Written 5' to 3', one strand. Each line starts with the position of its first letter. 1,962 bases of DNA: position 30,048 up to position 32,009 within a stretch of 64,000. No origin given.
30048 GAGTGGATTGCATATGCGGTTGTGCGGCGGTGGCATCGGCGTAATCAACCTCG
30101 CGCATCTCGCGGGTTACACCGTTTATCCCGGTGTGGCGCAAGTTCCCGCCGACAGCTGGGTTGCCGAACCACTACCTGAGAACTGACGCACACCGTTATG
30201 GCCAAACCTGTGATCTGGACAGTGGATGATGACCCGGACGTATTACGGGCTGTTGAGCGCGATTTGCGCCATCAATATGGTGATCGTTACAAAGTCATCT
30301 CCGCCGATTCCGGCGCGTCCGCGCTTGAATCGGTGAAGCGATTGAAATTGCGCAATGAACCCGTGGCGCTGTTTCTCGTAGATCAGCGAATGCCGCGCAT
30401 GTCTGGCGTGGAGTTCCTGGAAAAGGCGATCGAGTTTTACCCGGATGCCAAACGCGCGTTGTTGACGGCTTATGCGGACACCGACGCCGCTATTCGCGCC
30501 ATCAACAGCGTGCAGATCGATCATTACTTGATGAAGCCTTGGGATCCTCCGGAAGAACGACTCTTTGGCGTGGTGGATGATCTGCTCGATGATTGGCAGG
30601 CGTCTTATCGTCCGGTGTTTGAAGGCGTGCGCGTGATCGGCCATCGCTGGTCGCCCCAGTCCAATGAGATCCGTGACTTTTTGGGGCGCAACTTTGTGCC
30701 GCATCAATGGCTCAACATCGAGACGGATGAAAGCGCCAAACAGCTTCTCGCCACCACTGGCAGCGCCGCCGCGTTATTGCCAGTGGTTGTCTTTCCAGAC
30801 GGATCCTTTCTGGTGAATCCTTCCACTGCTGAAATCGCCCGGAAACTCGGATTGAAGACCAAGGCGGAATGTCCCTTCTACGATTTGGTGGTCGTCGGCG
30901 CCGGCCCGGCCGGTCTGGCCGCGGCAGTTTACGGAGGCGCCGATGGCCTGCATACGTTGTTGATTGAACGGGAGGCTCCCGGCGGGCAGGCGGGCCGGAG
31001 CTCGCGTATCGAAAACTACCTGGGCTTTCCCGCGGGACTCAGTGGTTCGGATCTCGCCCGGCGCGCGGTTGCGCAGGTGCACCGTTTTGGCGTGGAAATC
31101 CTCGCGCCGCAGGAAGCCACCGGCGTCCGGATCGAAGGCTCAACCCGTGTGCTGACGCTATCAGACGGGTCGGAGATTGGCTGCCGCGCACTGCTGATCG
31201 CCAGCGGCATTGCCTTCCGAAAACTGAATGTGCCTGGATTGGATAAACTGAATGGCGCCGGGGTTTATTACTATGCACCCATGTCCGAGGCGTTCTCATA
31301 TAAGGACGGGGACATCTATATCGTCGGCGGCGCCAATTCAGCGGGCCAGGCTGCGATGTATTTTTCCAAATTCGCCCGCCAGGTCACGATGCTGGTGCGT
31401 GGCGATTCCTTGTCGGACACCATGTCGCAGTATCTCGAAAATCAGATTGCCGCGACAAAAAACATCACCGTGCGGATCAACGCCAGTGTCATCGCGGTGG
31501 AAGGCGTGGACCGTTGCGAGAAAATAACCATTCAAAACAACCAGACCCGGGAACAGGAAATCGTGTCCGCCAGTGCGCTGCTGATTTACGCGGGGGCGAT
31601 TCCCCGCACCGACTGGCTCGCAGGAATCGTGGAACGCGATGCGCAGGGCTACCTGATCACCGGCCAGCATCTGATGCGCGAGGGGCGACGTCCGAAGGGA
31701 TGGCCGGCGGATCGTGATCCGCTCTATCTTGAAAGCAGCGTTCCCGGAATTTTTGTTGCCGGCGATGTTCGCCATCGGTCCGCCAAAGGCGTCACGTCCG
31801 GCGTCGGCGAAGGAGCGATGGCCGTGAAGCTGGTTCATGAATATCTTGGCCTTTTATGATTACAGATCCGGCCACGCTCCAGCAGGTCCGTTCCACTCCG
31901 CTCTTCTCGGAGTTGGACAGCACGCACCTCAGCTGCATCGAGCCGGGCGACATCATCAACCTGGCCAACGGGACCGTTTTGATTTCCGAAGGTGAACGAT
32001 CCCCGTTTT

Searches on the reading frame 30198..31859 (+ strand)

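Call 26: search_protein_families(library=pfam, proteins=[window:30198-31859:+], max_evalue=0.001)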
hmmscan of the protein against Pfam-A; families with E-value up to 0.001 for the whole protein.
window:30198-31859:+ (553 aa): 10 families
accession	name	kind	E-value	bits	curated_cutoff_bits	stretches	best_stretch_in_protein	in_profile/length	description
PF07992.20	Pyr_redox_2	-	1.9e-33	116.6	26.1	1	228-537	1-289/291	Pyridine nucleotide-disulphide oxidoreductase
PF13738.12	Pyr_redox_3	-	1.7e-17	64.1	30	1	290-487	87-288/305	Pyridine nucleotide-disulphide oxidoreductase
PF00072.30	Response_reg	-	1.1e-14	55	30.2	1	7-118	2-104/111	Response regulator receiver domain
PF00070.33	Pyr_redox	-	2.5e-09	38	22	1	373-446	2-80/82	Pyridine nucleotide-disulphide oxidoreductase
PF01266.30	DAO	-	8.4e-07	29.3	27.9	1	229-271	1-45/353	FAD dependent oxidoreductase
PF01946.23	Thi4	-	2.4e-06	27.4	26.2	1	228-265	18-57/235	Thi4 family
PF03486.20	HI0933_like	-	3.1e-06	27.2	50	0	229-260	2-33/244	HI0933-like protein Rossmann domain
PF12831.13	FAD_oxidored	-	2.9e-05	24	27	1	229-265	1-38/416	FAD dependent oxidoreductase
PF00890.30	FAD_binding_2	-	3.3e-05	23.7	20.4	1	229-267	1-40/414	FAD binding domain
PF13450.12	NAD_binding_8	-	0.0008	20.1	21.9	0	232-267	1-37/68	NAD(P)-binding Rossmann-like domain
